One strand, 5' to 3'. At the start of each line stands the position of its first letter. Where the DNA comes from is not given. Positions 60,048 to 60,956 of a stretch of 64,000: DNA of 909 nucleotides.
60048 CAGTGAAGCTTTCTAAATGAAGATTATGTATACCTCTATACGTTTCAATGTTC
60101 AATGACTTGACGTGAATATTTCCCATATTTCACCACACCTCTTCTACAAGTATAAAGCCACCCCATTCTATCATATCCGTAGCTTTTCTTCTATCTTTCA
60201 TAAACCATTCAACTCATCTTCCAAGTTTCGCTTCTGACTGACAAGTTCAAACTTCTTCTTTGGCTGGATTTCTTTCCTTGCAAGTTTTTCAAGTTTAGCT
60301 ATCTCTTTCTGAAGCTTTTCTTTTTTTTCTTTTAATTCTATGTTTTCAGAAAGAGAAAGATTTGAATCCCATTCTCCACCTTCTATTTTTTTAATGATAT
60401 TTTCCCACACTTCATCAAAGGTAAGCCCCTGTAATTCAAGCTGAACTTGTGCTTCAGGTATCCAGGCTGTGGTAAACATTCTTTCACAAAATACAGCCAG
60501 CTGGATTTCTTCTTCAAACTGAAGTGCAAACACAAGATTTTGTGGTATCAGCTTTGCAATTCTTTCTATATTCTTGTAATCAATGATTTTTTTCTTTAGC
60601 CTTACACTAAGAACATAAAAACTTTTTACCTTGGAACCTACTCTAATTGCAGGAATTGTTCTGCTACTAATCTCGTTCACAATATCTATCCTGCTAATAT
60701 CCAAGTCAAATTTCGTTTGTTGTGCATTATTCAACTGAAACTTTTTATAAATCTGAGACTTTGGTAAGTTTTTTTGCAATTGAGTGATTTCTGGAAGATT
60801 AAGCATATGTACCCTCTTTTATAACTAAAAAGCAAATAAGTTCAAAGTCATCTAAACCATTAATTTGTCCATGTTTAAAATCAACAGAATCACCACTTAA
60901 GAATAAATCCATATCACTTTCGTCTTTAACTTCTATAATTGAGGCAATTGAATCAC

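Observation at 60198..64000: SNF2 helicase + DUF4391-like protein co-oriented with type III Mod/Res: an apparently uncharacterised four-component restriction-like system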

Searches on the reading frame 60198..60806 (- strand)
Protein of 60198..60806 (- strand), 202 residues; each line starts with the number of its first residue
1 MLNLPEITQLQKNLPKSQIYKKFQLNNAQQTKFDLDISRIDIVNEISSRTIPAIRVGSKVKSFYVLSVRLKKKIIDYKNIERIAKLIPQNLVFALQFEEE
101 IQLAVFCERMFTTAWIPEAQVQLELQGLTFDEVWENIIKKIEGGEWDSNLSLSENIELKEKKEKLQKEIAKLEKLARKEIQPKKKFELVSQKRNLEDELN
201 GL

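Call 5: search_protein_families(library=pfam, proteins=[window:60198-60806:-], max_evalue=0.01)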
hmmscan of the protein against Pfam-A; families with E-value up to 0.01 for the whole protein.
window:60198-60806:- (202 aa): 1 family
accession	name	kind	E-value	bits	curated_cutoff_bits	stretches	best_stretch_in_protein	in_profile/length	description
PF14335.11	DUF4391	-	1.7e-26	94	29.9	1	2-199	1-232/232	Domain of unknown function (DUF4391)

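Call 6: search_protein_families(library=padloc, proteins=[window:60198-60806:-], max_evalue=0.01)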
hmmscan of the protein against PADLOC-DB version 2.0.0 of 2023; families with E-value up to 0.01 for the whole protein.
window:60198-60806:- (202 aa): 0 families

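Call 13: find_homologous_proteins(query=window:60198-60806:-)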
Query window:60198-60806:- (202 aa): 3253 proteins with E <= 0.001 among 4387 candidates; the best 120 are listed.
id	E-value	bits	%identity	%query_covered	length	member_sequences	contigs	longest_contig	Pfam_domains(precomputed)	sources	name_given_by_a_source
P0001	3.0e-120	417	100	100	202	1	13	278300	PF14335.12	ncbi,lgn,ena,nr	ncbi:MAG: DUF4391 domain-containing protein [Spirochaetaceae bacterium]|nr:DUF4391 domain-containing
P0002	6.1e-120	416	100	100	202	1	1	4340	PF14335.12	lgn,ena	-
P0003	6.1e-120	416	100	100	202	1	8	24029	PF14335.12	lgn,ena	-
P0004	9.4e-120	415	100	100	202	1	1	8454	PF14335.12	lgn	-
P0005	9.9e-120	415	100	100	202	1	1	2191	PF14335.12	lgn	-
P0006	1.3e-119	415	100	100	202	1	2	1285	PF14335.12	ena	-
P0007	1.3e-119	415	100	100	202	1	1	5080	PF14335.12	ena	-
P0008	1.4e-119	415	100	100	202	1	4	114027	PF14335.12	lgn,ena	-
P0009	1.9e-119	415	99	100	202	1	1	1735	PF14335.12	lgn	-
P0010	2.4e-119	414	100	100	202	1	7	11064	PF14335.12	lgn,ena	-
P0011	2.6e-119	414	100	100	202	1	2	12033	PF14335.12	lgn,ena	-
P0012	8.9e-119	412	99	100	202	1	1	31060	PF14335.12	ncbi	-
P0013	9.0e-119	412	99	100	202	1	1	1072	PF14335.12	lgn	-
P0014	1.3e-118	412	100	100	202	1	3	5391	PF14335.12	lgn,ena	-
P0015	1.5e-118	412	99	100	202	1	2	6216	PF14335.12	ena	-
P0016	4.8e-118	410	99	100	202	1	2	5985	PF14335.12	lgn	-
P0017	1.1e-117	409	99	100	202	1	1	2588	PF14335.12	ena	-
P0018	6.6e-117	406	98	100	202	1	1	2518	PF14335.12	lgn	-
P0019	1.1e-116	405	99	100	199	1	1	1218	PF14335.12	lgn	-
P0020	1.7e-116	405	98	100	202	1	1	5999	PF14335.12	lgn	-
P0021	2.3e-116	404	98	100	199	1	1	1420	PF14335.12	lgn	-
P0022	3.9e-116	404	98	100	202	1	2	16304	PF14335.12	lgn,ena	-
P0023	4.1e-116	404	97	100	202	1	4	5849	PF14335.12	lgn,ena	-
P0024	2.9e-112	391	94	100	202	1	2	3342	PF14335.12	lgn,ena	-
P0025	4.7e-112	390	95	99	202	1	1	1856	PF14335.12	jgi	-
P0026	5.8e-112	390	94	100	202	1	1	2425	PF14335.12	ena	-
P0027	1.6e-110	385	93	100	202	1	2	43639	PF14335.12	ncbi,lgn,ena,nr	ncbi:MAG: DUF4391 domain-containing protein [Treponema sp.]|nr:DUF4391 domain-containing protein [Tr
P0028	2.7e-109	381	92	100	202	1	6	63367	PF14335.12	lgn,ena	-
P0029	1.3e-95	337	81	100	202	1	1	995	PF14335.12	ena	-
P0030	2.2e-95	336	81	100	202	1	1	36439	PF14335.12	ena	-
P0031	4.3e-95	335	81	100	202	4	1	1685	PF14335.12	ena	-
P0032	2.1e-94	333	80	100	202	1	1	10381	PF14335.12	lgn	-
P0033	2.8e-94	332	80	100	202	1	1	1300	PF14335.12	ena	-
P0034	4.6e-94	332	80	100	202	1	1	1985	PF14335.12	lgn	-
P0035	6.8e-94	331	80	100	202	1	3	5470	PF14335.12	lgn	-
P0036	7.6e-94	331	80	100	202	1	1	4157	PF14335.12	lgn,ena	-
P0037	8.5e-94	331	80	100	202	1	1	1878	PF14335.12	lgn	-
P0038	8.5e-94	331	79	100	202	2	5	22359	PF14335.12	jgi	-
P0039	1.0e-93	331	79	100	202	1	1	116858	PF14335.12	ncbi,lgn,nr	ncbi:MAG: DUF4391 domain-containing protein [Treponemataceae bacterium]|nr:DUF4391 domain-containing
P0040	1.2e-93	330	79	100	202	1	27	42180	PF14335.12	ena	-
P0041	1.3e-93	330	78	100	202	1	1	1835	PF14335.12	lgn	-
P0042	1.4e-93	330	78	100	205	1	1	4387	PF14335.12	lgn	-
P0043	1.5e-93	330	79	100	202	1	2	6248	PF14335.12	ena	-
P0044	2.2e-93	330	80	100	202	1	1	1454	PF14335.12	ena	-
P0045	2.7e-93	329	79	100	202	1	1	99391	PF14335.12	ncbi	-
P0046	2.9e-93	329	78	100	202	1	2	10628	PF14335.12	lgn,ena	-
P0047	3.0e-93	329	79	100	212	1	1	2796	PF14335.12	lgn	-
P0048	3.0e-93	329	79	100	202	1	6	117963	PF14335.12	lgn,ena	-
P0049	3.3e-93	329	79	100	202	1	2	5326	PF14335.12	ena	-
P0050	3.7e-93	329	79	100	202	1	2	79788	PF14335.12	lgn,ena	-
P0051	3.7e-93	329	78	100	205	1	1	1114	PF14335.12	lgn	-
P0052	4.0e-93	329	78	100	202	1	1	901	PF14335.12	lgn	-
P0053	4.2e-93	329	79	100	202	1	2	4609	PF14335.12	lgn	-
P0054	4.4e-93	329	79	100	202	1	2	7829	PF14335.12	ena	-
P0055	5.5e-93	328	79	100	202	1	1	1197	PF14335.12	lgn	-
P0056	6.3e-93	328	79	100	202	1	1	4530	PF14335.12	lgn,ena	-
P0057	6.4e-93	328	79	100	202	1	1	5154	PF14335.12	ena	-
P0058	6.7e-93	328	78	100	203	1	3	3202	PF14335.12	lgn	-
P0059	7.0e-93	328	77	100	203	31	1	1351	PF14335.12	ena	-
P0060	7.2e-93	328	80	100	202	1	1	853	PF14335.12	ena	-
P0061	7.5e-93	328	78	100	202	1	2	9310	PF14335.12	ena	-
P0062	7.5e-93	328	79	100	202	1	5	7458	PF14335.12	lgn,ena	-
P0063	8.8e-93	328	79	100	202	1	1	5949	PF14335.12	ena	-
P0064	9.0e-93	328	78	100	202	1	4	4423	PF14335.12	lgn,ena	-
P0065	1.0e-92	327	79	100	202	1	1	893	PF14335.12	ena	-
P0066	1.0e-92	327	78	100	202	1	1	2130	PF14335.12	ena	-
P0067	1.0e-92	327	79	100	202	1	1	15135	PF14335.12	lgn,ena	-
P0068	1.1e-92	327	78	100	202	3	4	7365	PF14335.12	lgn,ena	-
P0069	1.1e-92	327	78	100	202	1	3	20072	PF14335.12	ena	-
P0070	1.1e-92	327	79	100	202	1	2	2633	PF14335.12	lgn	-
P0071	1.2e-92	327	79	100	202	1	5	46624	PF14335.12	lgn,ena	-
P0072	1.2e-92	327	77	100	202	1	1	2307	PF14335.12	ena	-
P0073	1.3e-92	327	79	100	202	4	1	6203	PF14335.12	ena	-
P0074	1.4e-92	327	78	100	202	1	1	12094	PF14335.12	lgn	-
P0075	1.9e-92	327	79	100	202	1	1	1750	PF14335.12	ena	-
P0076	2.4e-92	326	79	100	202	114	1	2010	PF14335.12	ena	-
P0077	2.5e-92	326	77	100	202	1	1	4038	PF14335.12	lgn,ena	-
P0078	2.8e-92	326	78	100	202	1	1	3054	PF14335.12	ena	-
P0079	2.8e-92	326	78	100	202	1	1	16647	PF14335.12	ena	-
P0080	3.0e-92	326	78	100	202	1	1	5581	PF14335.12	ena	-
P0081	3.4e-92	326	78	100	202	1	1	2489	PF14335.12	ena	-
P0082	3.5e-92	326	78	100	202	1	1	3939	PF14335.12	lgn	-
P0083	3.7e-92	326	78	100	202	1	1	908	PF14335.12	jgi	jgi:hypothetical protein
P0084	3.8e-92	326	77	100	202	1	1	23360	PF14335.12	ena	-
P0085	4.0e-92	325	77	100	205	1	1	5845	PF14335.12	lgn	-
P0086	4.0e-92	325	78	100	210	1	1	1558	PF14335.12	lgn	-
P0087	4.1e-92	325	79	100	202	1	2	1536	PF14335.12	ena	-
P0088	5.5e-92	325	78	100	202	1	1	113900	PF14335.12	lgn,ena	-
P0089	5.9e-92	325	78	100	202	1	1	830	PF14335.12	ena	-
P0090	6.3e-92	325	77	100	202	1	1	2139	PF14335.12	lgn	-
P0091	6.4e-92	325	77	100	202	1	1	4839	PF14335.12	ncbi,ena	-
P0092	7.8e-92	324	78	100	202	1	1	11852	PF14335.12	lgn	-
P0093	8.8e-92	324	77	100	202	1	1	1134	PF14335.12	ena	-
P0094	9.0e-92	324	78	100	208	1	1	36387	PF14335.12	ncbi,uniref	ncbi:DUF4391 domain-containing protein [Treponema sp.]|uniref:DUF4391 domain-containing protein n=1 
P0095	9.5e-92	324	78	100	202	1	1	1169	PF14335.12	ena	-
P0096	9.5e-92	324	78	100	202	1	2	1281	PF14335.12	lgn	-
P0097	1.0e-91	324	78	100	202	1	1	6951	PF14335.12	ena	-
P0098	1.1e-91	324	77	100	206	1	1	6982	PF14335.12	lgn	-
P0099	1.1e-91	324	78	100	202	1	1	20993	PF14335.12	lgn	-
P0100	1.1e-91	324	77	100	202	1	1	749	PF14335.12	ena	-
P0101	1.2e-91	324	77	100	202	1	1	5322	PF14335.12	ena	-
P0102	1.3e-91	324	77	100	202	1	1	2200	PF14335.12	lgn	-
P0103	1.3e-91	324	77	100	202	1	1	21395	PF14335.12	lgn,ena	-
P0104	1.4e-91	324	77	100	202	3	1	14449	PF14335.12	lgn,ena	-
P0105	1.4e-91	324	78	100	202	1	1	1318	PF14335.12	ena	-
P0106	1.4e-91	324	78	100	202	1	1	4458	PF14335.12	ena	-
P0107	1.5e-91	324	76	100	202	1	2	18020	PF14335.12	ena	-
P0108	1.6e-91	323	78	100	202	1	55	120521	PF14335.12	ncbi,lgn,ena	-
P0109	1.7e-91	323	78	100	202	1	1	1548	PF14335.12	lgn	-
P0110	1.7e-91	323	78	100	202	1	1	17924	PF14335.12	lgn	-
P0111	1.8e-91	323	77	100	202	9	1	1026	PF14335.12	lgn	-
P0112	1.8e-91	323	78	100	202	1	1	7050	PF14335.12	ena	-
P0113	1.9e-91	323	78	100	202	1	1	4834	PF14335.12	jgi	-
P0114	1.9e-91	323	78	100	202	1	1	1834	PF14335.12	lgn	-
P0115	2.0e-91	323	78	100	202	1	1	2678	PF14335.12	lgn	-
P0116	2.1e-91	323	77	100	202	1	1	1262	PF14335.12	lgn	-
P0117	2.3e-91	323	76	100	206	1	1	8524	PF14335.12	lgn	-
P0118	2.6e-91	323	79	100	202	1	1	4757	PF14335.12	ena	-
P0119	2.9e-91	323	78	100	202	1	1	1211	PF14335.12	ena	-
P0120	3.1e-91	323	78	100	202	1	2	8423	PF14335.12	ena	-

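Call 14: find_encoding_contigs(protein=P0001, flank=10000, max_places=8)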
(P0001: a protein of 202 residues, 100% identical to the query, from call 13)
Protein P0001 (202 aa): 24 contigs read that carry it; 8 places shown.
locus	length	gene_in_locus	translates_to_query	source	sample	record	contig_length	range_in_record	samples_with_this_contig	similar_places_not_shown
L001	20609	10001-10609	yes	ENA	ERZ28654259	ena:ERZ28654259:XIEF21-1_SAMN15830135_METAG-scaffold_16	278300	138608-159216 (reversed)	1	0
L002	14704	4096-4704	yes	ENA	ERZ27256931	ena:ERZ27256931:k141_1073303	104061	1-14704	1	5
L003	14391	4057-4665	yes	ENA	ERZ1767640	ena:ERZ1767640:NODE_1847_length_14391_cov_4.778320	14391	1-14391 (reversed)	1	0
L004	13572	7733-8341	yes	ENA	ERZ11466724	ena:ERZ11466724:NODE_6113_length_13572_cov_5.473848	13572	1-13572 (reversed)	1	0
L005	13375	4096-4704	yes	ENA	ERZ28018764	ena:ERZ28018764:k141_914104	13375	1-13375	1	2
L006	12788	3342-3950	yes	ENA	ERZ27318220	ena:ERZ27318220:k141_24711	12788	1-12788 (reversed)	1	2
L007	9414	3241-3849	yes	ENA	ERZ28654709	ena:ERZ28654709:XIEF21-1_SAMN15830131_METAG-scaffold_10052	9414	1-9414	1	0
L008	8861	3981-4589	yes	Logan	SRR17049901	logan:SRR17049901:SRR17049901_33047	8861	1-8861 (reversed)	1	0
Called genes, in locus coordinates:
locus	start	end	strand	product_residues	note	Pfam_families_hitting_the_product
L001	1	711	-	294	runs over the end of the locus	PF03167:UDG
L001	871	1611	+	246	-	PF20772:TACO1_YebC_N, PF01709:Transcrip_reg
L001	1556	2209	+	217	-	PF02075:RuvC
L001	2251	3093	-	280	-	PF00950:ABC-3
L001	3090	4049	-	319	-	PF00005:ABC_tran, PF13304:AAA_21 (faint)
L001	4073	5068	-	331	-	PF01223:Endonuclease_NS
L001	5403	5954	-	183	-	PF13518:HTH_28, PF13565:HTH_32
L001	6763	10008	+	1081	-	PF00270:DEAD (faint), PF00176:SNF2-rel_dom, PF04851:ResIII, PF00271:Helicase_C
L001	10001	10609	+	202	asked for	PF14335:DUF4391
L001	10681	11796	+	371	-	PF02463:SMC_N (faint), PF13175:AAA_15, PF13304:AAA_21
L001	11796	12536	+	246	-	PF11536:DUF3226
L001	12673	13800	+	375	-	PF13784:Fic_N, PF02661:Fic, PF21248:SoFic-like_C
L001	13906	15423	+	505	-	PF01555:N6_N4_Mtase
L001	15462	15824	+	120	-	-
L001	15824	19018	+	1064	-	PF04851:ResIII, PF19778:RE_endonuc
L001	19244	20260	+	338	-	PF01547:SBP_bac_1, PF13416:SBP_bac_8, PF13531:SBP_bac_11, PF13343:SBP_bac_6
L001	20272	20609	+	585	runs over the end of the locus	PF00528:BPD_transp_1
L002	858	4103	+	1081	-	PF00270:DEAD (faint), PF00176:SNF2-rel_dom, PF04851:ResIII, PF00271:Helicase_C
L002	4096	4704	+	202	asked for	PF14335:DUF4391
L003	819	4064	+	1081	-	PF00270:DEAD (faint), PF00176:SNF2-rel_dom, PF04851:ResIII, PF00271:Helicase_C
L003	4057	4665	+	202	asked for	PF14335:DUF4391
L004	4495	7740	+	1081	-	PF00270:DEAD (faint), PF00176:SNF2-rel_dom, PF04851:ResIII, PF00271:Helicase_C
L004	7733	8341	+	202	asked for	PF14335:DUF4391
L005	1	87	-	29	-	?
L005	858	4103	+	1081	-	PF00270:DEAD (faint), PF00176:SNF2-rel_dom, PF04851:ResIII, PF00271:Helicase_C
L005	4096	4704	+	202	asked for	PF14335:DUF4391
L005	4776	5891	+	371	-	PF02463:SMC_N (faint), PF13175:AAA_15, PF13304:AAA_21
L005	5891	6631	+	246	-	PF11536:DUF3226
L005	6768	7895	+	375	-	PF13784:Fic_N, PF02661:Fic, PF21248:SoFic-like_C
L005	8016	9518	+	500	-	PF01555:N6_N4_Mtase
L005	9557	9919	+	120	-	-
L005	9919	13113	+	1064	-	PF04851:ResIII, PF19778:RE_endonuc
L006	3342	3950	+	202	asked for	PF14335:DUF4391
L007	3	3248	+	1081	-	?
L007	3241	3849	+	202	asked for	PF14335:DUF4391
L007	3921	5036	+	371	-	PF02463:SMC_N (faint), PF13175:AAA_15, PF13304:AAA_21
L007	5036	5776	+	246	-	PF11536:DUF3226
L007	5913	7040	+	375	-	PF13784:Fic_N, PF02661:Fic, PF21248:SoFic-like_C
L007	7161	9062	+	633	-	PF01555:N6_N4_Mtase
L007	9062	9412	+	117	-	?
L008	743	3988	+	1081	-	PF00270:DEAD (faint), PF00176:SNF2-rel_dom, PF04851:ResIII, PF00271:Helicase_C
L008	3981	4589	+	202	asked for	PF14335:DUF4391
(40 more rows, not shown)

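Call 18: search_dna_similar(query=window:60198-60806:-, collection=plasmids, mode=protein, max_evalue=0.001, max_rows=40, rows=spread)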
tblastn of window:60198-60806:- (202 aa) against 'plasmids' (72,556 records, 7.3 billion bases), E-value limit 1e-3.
No match.

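Call 20: search_protein_families(library=ncbifam, proteins=[L001:6763-10008:+, window:60198-60806:-, L007:7161-9062:+], max_evalue=0.01)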
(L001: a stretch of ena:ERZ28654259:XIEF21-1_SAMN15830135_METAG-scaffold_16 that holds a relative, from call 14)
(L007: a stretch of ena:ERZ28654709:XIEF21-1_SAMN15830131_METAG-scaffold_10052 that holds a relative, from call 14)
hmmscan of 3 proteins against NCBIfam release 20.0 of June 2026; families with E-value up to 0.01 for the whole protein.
L001:6763-10008:+ (1081 aa): 19 families
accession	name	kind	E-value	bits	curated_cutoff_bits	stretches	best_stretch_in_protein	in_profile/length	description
NF038317.1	DISARM_DrmD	equivalog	2e-41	142.3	610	2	569-843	380-626/1021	DISARM system SNF2-like helicase DrmD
NF042964.1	phospholipD_antiphage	equivalog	3.2e-34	118.4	1100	3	662-890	646-857/895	phospholipase D-like domain-containing anti-phage protein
NF038318.1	DISARM_DrmD_b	equivalog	1.8e-29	102.5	950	2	682-834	386-539/868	DISARM system SNF2-like helicase DrmD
NF041062.1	DpdE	equivalog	3.7e-27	94.7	500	2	249-408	156-301/1048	protein DpdE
NF003426.0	PRK04914.1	equivalog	1.3e-17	63.3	576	2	769-919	534-682/959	RNA polymerase-associated protein RapA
NF053675.1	pilus_reg_Snf2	equivalog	1.5e-12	46.5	1100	1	220-412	558-744/1029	pilus expression-regulating Snf2 family helicase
NF010337.0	PRK13766.1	equivalog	1.1e-11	43.6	610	1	680-881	344-523/781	Hef nuclease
TIGR04095.1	dnd_restrict_1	equivalog_domain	2.5e-07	30.1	600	1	246-320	8-82/451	DNA phosphorothioation system restriction enzyme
NF041790.1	anti-phage_ZorD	equivalog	5.5e-07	27.9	1500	1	263-309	602-651/1035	type I Zorya anti-phage system protein ZorD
NF053631.1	RNA_helic_CshA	equivalog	5.6e-07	28.8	646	1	772-873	278-374/434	degradosome RNA helicase CshA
NF058637.1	helic_SCO1167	equivalog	9.1e-07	27.3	1200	1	266-313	489-539/932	SCO1167/SCO6262 family helicase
NF008394.0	PRK11192.1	equivalog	1e-06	27.9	507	1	779-859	295-380/441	ATP-dependent RNA helicase SrmB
NF008744.0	PRK11776.1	equivalog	8.7e-06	24.6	524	1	778-842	289-353/460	ATP-dependent RNA helicase DbpA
NF053711.1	RNA_heli_RhlE1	exception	5e-05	22.2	750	1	779-836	292-349/434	RNA helicase RhlE1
TIGR02621.3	cas3_GSU0051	exception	0.00034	19.5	400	0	778-859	329-405/854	type I-G CRISPR-associated helicase/endonuclease Cas3g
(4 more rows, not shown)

window:60198-60806:- (202 aa): 0 families

L007:7161-9062:+ (633 aa): 3 families
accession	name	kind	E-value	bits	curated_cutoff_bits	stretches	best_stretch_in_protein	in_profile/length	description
NF008572.0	PRK11524.1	equivalog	4.4e-09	35.9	292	1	86-148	7-65/294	adenine-specific DNA-methyltransferase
NF050803.1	DnaMtaseCcrMCaul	equivalog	0.00013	21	830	0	383-436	174-227/350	adenine-specific DNA-methyltransferase CcrM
NF010253.0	PRK13699.1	subfamily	0.00085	19.1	244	1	390-435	139-184/226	DNA methyltransferase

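Call 21: search_solved_structures(query=L001:6763-10008:+, max_evalue=0.001)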
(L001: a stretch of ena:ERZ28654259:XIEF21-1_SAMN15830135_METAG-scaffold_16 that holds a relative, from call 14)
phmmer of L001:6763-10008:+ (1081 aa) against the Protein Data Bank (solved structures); distinct sequences matched with E-value up to 0.001: 44.
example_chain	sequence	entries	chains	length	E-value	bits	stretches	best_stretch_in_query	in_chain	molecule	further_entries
6ne3_W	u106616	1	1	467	4.3e-08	34.7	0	243-310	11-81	SWI/SNF-related matrix-associated actin-dependent regulator of chromatin subfamily A membe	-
5hzr_A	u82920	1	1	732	6.8e-08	34.1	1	785-918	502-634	SNF2-family ATP dependent chromatin remodeling factor like protein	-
8v4y_W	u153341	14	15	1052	7.7e-08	33.9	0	785-876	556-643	SWI/SNF-related matrix-associated actin-dependent regulator of chromatin subfamily A membe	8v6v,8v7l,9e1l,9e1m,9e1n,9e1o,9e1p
8so8_A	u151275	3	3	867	1e-07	33.4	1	776-831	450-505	RNA polymerase-associated protein RapA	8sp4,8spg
6bog_A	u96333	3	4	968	1.4e-07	33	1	776-831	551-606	RNA polymerase-associated protein RapA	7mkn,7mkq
7m8e_F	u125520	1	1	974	1.4e-07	33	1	776-831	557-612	RNA polymerase-associated protein RapA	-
4s20_K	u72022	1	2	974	1.4e-07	33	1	776-831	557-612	RNA polymerase-associated protein RapA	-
23cp_K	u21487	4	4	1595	2.9e-07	31.9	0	785-918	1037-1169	WD40 repeat-containing protein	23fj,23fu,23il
8t0l_F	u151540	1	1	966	9.5e-07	30.3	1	776-831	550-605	RNA polymerase-associated protein RapA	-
6iy2_O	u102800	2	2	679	9.9e-07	30.2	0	783-846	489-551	Transcription regulatory protein SNF2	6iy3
5x0x_O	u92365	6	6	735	1.3e-06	29.8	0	783-846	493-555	Transcription regulatory protein SNF2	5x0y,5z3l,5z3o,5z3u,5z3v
6vzg_K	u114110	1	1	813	2.4e-06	28.9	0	785-888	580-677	Nuclear protein STH1/NPS1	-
6vz4_K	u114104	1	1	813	2.4e-06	28.9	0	785-888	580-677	Nuclear protein STH1/NPS1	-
7otq_K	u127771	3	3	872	3.4e-06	28.4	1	250-313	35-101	Chromodomain-helicase-DNA-binding protein 1-like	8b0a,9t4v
1hv8_A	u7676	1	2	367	3.4e-06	28.4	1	769-837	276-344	PUTATIVE ATP-DEPENDENT RNA HELICASE MJ0669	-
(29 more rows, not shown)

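Call 22: search_protein_representatives(protein=window:60198-60806:-)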
Query: 202 residues. Proteins with E-value up to 0.001 (for the whole library): 833; up to 1e-10: 417; up to 1e-30: 65. The best 150 are listed.
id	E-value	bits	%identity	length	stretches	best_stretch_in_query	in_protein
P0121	2.2e-73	262.7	99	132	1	1-128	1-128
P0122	1.7e-66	240.2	64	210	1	1-200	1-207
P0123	7.4e-47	176.2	50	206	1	1-196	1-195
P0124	1.3e-45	172.1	42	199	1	1-199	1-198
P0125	3.6e-43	164.2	40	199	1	1-197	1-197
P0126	2.4e-42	161.5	43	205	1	2-191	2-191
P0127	8.8e-41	156.4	45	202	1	1-199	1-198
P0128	1.3e-40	155.9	42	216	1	2-199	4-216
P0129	6.6e-40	153.6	45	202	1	1-199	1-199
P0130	6.4e-39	150.4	42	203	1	1-200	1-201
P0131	6.5e-39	150.4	46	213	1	2-201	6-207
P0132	6.6e-39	150.3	74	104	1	66-167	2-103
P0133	7.0e-39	150.2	46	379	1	1-176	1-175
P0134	1.7e-38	149.0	48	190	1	14-195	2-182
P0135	2.3e-38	148.6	40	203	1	1-201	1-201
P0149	1.6e-35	139.3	41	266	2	1-155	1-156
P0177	3.2e-32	128.5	38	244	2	1-141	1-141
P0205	1.3e-28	116.7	42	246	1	1-154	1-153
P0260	5.9e-25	104.9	38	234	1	21-194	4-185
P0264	1.8e-24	103.3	31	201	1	1-198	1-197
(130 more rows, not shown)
